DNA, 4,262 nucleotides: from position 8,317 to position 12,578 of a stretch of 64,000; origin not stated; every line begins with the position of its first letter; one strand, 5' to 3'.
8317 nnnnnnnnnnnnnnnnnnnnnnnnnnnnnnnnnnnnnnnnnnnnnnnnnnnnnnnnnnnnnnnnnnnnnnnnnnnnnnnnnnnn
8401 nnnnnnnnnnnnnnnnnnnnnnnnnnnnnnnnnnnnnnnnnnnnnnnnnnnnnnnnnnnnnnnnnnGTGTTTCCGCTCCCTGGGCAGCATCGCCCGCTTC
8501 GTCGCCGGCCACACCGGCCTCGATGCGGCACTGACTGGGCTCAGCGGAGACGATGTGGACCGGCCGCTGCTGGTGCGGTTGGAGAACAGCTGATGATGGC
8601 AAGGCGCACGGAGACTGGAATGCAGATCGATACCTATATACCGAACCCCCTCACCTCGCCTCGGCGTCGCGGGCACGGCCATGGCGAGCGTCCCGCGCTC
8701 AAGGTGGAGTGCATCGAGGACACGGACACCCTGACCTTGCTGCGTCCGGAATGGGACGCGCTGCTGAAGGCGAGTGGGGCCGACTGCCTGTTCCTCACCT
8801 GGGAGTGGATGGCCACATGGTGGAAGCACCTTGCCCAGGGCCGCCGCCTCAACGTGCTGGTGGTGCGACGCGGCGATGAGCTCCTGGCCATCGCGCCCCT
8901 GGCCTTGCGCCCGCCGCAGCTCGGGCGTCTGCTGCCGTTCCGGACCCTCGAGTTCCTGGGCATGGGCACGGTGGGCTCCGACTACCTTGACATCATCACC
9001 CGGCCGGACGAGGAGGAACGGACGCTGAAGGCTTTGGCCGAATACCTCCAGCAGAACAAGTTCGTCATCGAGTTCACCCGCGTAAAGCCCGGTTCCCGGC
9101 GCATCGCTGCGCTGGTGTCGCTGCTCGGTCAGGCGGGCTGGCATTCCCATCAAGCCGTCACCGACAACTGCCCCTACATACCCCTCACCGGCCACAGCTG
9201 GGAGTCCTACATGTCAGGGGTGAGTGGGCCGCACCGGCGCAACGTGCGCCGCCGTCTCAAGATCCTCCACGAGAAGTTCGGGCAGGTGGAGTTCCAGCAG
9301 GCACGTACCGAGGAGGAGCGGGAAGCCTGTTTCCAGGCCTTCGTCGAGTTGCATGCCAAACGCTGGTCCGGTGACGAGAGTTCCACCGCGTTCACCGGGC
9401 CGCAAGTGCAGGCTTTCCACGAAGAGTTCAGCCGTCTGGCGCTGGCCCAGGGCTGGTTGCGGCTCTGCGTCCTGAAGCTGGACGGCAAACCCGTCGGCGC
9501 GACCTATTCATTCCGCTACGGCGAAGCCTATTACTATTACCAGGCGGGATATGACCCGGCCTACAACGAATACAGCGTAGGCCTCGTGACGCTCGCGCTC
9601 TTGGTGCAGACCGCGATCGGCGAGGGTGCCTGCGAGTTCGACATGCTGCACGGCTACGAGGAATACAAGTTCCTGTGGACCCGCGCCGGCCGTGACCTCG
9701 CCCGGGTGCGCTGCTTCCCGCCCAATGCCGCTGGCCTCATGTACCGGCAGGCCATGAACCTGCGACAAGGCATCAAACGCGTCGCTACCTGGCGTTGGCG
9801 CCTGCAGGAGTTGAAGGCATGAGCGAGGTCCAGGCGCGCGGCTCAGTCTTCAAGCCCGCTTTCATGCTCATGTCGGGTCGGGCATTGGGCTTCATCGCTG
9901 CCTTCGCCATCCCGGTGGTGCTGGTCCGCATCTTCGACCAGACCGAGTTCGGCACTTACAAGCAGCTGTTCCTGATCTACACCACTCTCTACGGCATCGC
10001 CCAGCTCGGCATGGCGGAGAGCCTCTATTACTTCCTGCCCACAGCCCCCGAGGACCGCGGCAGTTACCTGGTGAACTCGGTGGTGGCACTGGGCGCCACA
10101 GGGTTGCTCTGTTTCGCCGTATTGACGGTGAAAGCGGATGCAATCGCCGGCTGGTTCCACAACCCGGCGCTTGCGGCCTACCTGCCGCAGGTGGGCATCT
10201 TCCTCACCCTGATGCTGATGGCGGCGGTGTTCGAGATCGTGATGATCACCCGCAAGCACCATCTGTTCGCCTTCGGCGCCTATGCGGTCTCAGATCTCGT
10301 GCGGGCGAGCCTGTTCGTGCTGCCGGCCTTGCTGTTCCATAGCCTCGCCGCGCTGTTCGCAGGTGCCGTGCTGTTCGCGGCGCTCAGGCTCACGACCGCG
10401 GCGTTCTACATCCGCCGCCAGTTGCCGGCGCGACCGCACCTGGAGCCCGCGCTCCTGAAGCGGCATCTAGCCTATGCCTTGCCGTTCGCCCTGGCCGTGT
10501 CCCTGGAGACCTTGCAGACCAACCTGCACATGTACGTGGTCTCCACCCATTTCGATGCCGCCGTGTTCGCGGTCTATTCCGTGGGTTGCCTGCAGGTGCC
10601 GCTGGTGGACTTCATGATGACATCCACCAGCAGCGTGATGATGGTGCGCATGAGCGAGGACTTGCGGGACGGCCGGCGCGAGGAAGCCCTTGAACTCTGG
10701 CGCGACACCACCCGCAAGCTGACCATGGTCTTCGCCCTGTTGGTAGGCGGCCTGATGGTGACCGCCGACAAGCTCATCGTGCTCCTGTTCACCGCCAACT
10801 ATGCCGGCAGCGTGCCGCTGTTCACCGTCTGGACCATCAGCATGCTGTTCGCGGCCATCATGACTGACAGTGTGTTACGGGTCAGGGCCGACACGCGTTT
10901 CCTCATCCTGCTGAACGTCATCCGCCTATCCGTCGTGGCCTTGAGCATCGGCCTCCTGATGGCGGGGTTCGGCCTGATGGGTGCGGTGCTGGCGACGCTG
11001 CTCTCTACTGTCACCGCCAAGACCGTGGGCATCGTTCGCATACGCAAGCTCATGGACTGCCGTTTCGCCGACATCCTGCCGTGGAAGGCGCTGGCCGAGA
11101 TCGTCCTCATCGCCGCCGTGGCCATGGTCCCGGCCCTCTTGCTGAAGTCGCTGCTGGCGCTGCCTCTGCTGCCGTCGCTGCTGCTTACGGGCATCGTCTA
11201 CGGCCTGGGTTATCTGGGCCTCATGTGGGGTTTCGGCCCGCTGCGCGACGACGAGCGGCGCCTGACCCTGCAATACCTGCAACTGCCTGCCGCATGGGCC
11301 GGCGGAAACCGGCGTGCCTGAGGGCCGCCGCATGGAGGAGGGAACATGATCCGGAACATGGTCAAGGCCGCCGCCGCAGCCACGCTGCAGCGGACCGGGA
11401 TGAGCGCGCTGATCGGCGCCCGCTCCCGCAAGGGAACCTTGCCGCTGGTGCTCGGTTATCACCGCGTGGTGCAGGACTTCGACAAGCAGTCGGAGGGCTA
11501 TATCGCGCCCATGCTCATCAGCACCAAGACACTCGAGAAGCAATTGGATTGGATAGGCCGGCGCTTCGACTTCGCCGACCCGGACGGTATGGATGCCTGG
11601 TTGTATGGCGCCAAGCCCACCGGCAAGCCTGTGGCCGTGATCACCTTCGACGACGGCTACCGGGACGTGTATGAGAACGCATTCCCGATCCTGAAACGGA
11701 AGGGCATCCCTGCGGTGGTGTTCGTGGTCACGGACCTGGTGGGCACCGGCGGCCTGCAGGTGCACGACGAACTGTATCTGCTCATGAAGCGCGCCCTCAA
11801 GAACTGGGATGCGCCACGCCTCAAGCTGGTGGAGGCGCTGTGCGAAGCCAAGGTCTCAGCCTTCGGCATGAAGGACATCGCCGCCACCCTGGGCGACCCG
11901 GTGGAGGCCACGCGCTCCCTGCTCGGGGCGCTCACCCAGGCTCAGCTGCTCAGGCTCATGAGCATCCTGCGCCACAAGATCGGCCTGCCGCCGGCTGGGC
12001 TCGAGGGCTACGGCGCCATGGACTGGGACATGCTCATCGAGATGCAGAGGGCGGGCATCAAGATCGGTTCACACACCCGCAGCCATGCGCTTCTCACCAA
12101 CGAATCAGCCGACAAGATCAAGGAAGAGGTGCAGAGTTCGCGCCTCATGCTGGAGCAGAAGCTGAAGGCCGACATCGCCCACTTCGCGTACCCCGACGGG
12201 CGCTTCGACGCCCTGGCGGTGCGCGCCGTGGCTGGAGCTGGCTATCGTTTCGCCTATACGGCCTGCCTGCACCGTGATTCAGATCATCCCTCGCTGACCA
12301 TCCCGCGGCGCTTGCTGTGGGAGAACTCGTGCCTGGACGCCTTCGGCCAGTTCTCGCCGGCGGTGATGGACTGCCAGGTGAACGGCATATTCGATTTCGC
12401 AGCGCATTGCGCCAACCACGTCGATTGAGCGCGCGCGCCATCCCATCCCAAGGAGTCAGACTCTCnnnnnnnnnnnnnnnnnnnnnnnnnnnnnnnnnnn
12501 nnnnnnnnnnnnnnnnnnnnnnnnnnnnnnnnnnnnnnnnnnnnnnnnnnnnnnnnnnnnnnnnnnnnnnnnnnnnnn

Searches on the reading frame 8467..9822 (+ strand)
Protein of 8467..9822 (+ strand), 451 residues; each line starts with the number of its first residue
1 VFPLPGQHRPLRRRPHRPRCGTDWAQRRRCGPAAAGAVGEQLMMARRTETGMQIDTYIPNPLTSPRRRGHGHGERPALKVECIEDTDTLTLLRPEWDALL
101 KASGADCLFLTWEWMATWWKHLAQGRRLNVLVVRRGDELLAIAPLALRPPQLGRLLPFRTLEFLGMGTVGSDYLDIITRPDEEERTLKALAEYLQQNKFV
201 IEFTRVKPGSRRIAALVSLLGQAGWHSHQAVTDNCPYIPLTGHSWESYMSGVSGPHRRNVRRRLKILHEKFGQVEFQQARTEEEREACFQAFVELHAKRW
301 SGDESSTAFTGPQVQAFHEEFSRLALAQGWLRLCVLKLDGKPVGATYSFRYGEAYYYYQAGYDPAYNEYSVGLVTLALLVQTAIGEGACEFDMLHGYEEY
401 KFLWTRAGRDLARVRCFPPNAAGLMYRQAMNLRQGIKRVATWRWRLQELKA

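Call 5: search_protein_families(library=pfam, proteins=[window:8467-9822:+], max_evalue=0.01)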
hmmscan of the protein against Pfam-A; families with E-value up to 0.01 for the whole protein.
window:8467-9822:+ (451 aa): 1 family
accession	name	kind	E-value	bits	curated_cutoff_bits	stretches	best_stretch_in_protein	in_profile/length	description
PF13480.13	Acetyltransf_6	-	2.5e-35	122.2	22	1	256-401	3-142/143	Acetyltransferase (GNAT) domain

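Call 6: search_protein_families(library=ncbifam, proteins=[window:8467-9822:+], max_evalue=0.01)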
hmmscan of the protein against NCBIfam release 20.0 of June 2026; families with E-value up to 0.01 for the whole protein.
window:8467-9822:+ (451 aa): 1 family
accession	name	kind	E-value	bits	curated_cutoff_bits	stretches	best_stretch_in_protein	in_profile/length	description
NF047385.1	T4SS_GNAT_BspF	exception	6.7e-09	34.8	775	1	247-380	216-349/428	type IV secretion system effector crotonyl transferase BspF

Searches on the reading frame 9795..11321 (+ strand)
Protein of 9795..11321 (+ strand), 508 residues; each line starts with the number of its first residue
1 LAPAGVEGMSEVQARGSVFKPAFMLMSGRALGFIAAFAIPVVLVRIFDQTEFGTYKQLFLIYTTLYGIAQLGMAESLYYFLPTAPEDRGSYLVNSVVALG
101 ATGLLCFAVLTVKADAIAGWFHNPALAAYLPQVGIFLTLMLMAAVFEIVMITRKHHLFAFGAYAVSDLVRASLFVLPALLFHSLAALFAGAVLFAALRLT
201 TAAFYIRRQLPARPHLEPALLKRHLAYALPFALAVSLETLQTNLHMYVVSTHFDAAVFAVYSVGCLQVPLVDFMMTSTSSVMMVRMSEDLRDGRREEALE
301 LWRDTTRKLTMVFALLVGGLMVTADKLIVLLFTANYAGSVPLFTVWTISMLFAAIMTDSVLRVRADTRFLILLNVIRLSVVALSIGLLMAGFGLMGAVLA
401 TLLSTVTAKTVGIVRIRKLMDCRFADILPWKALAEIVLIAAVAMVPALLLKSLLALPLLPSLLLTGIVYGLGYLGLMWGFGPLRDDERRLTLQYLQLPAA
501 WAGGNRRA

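Call 5: search_protein_families(library=pfam, proteins=[window:9795-11321:+], max_evalue=0.01)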
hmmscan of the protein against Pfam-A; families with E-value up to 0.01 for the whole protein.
window:9795-11321:+ (508 aa): 2 families
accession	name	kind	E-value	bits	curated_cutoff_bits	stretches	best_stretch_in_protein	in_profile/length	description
PF01943.22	Polysacc_synt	-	8.6e-10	38.9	28.2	1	21-263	4-246/274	Polysaccharide biosynthesis protein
PF03023.19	MurJ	-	2.7e-05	23.4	27.4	1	85-458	48-440/451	Lipid II flippase MurJ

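Call 6: search_protein_families(library=ncbifam, proteins=[window:9795-11321:+], max_evalue=0.01)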
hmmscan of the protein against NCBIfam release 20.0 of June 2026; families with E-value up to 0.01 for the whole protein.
window:9795-11321:+ (508 aa): 2 families
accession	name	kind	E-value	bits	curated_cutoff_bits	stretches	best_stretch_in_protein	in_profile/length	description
NF007773.0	PRK10459.1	equivalog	1.1e-06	27.9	273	1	41-460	30-445/492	MOP flippase family protein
NF047674.1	TeichurnBiosyTuaB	equivalog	0.00086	18.5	580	1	102-454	88-439/469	teichuronic acid biosynthesis protein TuaB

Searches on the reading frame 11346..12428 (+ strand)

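Call 12: search_protein_families(library=ncbifam, proteins=[window:11346-12428:+], max_evalue=0.00001)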
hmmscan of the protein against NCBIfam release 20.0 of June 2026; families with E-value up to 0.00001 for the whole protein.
window:11346-12428:+ (360 aa): 5 families
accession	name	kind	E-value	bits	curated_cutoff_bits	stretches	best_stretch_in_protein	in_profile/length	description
TIGR03938.2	deacetyl_PgaB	equivalog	3.2e-17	62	321.9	1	34-133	4-102/621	poly-beta-1,6-N-acetyl-D-glucosamine N-deacetylase PgaB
TIGR03933.1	PIA_icaB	equivalog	1.2e-15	57.8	248.35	1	96-154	73-128/245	intercellular adhesin biosynthesis polysaccharide N-deacetylase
NF011177.0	PRK14582.1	equivalog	3.2e-10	38.9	923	1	34-136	50-148/671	poly-beta-1,6-N-acetyl-D-glucosamine N-deacetylase PgaB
TIGR02764.1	spore_ybaN_pdaB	equivalog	5.5e-09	36.1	237.4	1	231-302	52-123/191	polysaccharide deacetylase family sporulation protein PdaB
TIGR02884.1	spore_pdaA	equivalog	3.2e-08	33.5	298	0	227-303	79-156/224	delta-lactam-biosynthetic de-N-acetylase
